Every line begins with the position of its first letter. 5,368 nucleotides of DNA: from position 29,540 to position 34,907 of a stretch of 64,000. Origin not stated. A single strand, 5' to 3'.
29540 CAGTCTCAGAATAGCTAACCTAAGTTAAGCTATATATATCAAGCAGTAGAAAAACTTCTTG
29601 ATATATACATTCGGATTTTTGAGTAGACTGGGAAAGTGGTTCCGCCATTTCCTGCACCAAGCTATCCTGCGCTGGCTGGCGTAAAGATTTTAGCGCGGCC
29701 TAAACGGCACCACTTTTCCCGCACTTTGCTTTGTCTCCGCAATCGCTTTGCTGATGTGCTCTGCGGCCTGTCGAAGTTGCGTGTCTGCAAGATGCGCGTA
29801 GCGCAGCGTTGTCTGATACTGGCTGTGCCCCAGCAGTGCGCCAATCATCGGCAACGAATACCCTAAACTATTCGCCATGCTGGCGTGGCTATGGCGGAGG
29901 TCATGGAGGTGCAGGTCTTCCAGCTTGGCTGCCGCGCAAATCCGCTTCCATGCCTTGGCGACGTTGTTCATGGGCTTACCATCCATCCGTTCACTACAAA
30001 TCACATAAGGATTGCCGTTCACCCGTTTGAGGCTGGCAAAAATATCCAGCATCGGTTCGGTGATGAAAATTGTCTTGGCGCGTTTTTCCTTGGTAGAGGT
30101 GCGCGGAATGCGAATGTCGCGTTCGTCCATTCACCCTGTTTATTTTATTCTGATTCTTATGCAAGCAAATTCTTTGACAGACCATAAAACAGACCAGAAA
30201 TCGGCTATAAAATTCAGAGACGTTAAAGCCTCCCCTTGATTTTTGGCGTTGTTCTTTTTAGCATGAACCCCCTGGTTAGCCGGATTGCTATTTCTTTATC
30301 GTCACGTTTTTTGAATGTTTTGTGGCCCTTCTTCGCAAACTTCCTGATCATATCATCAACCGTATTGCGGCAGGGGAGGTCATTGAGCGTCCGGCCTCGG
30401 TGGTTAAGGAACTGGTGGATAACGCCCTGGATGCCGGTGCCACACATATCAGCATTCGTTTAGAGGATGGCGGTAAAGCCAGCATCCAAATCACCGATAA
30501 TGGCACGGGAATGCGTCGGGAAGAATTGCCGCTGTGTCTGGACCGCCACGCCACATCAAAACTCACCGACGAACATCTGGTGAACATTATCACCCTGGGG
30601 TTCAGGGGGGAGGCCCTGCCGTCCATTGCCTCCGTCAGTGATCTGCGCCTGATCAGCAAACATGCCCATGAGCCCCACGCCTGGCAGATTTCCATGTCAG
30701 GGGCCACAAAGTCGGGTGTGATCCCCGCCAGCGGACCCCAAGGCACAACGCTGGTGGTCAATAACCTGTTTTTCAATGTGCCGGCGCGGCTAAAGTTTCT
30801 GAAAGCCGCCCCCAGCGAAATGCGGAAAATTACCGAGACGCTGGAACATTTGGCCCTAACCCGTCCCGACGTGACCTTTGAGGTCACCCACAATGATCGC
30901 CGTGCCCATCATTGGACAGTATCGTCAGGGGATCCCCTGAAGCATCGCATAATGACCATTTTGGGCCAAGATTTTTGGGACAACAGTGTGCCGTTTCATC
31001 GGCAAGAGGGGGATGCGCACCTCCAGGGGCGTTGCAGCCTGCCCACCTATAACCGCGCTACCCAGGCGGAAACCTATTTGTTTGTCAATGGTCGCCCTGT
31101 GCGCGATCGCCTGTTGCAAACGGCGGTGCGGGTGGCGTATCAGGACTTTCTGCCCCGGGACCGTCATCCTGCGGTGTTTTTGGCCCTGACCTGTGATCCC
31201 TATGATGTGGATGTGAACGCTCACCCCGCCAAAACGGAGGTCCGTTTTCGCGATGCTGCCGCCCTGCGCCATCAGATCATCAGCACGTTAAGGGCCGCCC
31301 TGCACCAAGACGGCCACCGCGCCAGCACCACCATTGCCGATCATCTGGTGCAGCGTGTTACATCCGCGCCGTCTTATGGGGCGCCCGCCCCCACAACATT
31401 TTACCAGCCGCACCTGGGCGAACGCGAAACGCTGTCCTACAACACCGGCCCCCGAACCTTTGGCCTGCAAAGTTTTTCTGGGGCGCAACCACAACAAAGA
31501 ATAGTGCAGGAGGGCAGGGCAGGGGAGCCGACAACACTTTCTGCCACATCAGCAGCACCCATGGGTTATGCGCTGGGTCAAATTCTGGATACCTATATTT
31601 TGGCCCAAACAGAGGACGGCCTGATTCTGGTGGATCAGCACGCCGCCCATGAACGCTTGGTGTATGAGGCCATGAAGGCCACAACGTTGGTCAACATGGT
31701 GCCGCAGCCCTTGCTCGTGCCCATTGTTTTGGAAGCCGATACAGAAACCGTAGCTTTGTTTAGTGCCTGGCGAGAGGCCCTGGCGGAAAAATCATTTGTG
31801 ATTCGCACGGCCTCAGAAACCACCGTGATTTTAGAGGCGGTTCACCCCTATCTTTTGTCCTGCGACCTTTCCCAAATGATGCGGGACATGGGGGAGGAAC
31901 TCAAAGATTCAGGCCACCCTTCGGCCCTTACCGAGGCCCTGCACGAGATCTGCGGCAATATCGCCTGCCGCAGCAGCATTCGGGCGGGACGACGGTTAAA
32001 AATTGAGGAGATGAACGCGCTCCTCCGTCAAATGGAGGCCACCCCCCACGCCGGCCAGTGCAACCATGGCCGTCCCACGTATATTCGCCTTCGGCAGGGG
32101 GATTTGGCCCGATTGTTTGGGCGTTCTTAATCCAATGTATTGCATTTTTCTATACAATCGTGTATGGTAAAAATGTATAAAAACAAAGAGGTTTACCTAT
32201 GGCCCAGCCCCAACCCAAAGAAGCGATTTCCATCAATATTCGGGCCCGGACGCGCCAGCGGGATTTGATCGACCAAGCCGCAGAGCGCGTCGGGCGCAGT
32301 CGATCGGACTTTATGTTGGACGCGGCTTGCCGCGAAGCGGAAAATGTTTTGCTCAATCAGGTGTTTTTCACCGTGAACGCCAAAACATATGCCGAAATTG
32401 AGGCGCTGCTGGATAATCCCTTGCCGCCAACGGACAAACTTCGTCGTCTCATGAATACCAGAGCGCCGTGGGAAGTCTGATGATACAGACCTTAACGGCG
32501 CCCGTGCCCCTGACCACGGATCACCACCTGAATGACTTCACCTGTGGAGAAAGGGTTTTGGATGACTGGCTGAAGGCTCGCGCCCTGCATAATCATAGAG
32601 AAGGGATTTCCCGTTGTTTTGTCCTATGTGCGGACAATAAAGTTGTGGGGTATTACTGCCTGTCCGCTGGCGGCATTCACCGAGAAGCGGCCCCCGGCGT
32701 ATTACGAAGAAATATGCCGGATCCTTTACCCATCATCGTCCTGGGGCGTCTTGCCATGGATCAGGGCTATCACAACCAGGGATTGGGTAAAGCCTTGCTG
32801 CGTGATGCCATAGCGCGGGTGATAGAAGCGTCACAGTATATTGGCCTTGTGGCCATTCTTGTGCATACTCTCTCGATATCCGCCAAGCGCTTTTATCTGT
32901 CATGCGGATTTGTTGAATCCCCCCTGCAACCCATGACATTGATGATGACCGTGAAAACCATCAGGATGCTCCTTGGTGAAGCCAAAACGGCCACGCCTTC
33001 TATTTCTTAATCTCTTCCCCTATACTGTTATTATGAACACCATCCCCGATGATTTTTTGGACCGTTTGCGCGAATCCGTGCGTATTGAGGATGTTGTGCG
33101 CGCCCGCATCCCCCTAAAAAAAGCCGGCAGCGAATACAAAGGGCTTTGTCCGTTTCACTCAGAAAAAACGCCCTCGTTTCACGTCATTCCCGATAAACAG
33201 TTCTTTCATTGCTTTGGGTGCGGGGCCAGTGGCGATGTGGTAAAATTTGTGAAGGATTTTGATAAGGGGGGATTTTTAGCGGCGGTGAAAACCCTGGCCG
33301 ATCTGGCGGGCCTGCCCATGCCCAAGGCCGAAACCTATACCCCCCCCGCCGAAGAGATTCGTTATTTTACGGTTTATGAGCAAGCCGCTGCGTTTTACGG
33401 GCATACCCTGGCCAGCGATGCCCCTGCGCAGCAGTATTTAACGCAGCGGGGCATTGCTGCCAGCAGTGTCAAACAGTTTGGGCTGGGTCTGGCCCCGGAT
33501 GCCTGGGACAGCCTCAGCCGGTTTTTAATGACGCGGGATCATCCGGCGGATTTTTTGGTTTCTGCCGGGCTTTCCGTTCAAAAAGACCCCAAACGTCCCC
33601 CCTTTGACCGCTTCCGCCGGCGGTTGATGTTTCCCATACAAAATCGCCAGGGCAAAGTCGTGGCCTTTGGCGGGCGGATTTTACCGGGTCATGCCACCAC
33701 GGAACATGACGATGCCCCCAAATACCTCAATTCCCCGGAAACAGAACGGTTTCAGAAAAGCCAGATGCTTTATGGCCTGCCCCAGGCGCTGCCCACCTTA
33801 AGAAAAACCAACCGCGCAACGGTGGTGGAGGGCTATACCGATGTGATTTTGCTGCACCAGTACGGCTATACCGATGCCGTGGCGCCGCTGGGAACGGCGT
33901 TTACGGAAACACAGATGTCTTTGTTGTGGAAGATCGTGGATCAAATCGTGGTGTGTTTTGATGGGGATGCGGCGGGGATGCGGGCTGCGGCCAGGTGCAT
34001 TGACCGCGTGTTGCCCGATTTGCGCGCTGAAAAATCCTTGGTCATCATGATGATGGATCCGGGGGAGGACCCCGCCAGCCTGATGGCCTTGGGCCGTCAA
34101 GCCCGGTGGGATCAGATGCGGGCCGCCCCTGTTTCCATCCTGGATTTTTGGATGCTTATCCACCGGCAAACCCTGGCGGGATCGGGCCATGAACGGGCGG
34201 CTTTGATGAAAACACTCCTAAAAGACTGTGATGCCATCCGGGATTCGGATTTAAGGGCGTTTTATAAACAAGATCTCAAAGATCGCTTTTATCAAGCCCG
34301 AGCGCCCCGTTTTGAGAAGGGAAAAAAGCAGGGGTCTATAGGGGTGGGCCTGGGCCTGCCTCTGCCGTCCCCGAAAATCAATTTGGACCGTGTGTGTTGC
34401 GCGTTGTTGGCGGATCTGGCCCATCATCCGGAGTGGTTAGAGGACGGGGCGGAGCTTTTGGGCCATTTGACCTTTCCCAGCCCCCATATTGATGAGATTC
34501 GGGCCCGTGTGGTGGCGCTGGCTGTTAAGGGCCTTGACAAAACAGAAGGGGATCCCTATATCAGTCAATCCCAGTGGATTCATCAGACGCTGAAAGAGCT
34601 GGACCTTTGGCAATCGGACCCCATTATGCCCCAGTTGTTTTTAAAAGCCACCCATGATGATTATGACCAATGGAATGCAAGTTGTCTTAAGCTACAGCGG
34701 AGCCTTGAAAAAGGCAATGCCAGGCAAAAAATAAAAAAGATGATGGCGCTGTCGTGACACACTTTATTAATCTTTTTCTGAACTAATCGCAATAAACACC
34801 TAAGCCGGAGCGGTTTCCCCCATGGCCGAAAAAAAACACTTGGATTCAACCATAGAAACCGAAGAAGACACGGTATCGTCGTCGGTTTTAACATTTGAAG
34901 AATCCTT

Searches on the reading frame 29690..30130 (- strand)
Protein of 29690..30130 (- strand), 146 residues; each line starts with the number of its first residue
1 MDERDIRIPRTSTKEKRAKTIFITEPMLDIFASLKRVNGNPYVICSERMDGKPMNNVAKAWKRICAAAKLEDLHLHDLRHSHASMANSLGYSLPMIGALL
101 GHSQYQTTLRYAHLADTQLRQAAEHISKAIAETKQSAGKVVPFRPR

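Call 62: search_protein_families(library=pfam, proteins=[window:29690-30130:-], max_evalue=0.00001)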
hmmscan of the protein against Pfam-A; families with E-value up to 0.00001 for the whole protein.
window:29690-30130:- (146 aa): 1 family
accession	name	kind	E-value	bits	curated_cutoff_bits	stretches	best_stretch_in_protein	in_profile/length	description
PF00589.27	Phage_integrase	-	3.8e-15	56.5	27.1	1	2-116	52-170/172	Phage integrase family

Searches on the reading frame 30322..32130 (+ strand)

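Call 62: search_protein_families(library=pfam, proteins=[window:30322-32130:+], max_evalue=0.00001)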
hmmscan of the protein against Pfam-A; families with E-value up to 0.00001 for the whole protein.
window:30322-32130:+ (602 aa): 4 families
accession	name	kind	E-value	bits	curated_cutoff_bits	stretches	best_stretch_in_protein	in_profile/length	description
PF01119.25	DNA_mis_repair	-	6.5e-35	119.8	26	1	210-327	1-118/119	DNA mismatch repair protein, C-terminal domain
PF08676.16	MutL_C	-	1.2e-34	119.4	25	1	418-559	1-142/142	MutL C terminal dimerisation domain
PF13589.12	HATPase_c_3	-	1.8e-12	47.9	25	1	25-125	4-105/137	Histidine kinase-, DNA gyrase B-, and HSP90-like ATPase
PF02518.31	HATPase_c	-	5.4e-10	40.1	26.4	1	22-78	4-63/111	Histidine kinase-, DNA gyrase B-, and HSP90-like ATPase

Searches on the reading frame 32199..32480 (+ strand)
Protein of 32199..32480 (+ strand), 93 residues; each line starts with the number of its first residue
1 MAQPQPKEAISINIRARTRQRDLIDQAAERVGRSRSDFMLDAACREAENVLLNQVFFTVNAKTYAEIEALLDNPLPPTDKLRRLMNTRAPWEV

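Call 79: search_protein_families(library=pfam, proteins=[window:32199-32480:+], max_evalue=0.00001)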
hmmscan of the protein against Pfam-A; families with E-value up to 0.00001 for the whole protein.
window:32199-32480:+ (93 aa): 1 family
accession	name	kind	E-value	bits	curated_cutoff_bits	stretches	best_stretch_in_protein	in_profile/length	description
PF08681.18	TacA1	-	1.6e-20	73.3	21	1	12-86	2-76/80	Antitoxin TacA 1-like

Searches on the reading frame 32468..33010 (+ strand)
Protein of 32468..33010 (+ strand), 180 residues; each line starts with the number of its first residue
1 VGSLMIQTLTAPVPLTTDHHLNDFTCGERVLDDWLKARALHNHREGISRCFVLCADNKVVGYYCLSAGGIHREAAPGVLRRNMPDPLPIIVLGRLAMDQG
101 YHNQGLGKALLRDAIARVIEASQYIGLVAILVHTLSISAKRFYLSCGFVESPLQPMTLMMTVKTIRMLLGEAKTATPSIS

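Call 79: search_protein_families(library=pfam, proteins=[window:32468-33010:+], max_evalue=0.00001)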
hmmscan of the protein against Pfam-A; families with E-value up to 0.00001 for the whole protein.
window:32468-33010:+ (180 aa): 3 families
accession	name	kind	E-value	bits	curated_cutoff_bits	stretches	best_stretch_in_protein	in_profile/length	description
PF13508.13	Acetyltransf_7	-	6.2e-11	43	27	1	48-150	3-84/84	Acetyltransferase (GNAT) domain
PF00583.31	Acetyltransf_1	-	1.6e-09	38.5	20.7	1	34-148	27-116/116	Acetyltransferase (GNAT) family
PF13673.13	Acetyltransf_10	-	1.7e-06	28.5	23.6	1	45-151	28-110/128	Acetyltransferase (GNAT) domain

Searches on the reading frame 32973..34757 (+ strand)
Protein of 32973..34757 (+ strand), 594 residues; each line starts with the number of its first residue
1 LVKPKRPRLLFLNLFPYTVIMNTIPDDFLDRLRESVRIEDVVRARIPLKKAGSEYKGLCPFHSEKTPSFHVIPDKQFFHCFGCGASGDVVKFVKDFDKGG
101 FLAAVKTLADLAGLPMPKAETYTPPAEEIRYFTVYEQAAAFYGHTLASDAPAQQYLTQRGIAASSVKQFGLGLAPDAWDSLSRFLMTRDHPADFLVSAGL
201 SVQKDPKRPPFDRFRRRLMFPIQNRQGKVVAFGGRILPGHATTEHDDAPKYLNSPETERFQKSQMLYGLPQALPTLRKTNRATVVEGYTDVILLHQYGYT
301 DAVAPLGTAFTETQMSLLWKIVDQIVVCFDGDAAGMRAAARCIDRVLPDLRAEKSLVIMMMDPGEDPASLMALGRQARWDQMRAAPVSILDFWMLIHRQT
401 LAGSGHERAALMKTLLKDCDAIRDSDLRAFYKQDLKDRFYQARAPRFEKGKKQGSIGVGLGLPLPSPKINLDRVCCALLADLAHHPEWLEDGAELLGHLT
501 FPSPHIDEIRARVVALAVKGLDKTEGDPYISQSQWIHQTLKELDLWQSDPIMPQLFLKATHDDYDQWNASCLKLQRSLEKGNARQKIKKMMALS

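Call 79: search_protein_families(library=pfam, proteins=[window:32973-34757:+], max_evalue=0.00001)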
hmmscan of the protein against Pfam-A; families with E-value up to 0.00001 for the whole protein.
window:32973-34757:+ (594 aa): 5 families
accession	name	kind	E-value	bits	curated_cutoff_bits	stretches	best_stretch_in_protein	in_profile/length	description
PF08275.17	DNAG_N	-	3.4e-36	124.6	26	1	142-272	2-127/128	DNA primase catalytic core, N-terminal domain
PF01807.25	Zn_ribbon_DnaG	-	4.2e-35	119.9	24.9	1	25-119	2-96/98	CHC2 zinc finger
PF13662.12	Toprim_4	-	2.2e-15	57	25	1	282-347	3-75/85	Toprim domain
PF13155.12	Toprim_2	-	2.9e-15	56.8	22.1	1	284-367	2-84/88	Toprim-like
PF01751.28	Toprim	-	7.7e-10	39.3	23.1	1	283-344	3-78/96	Toprim domain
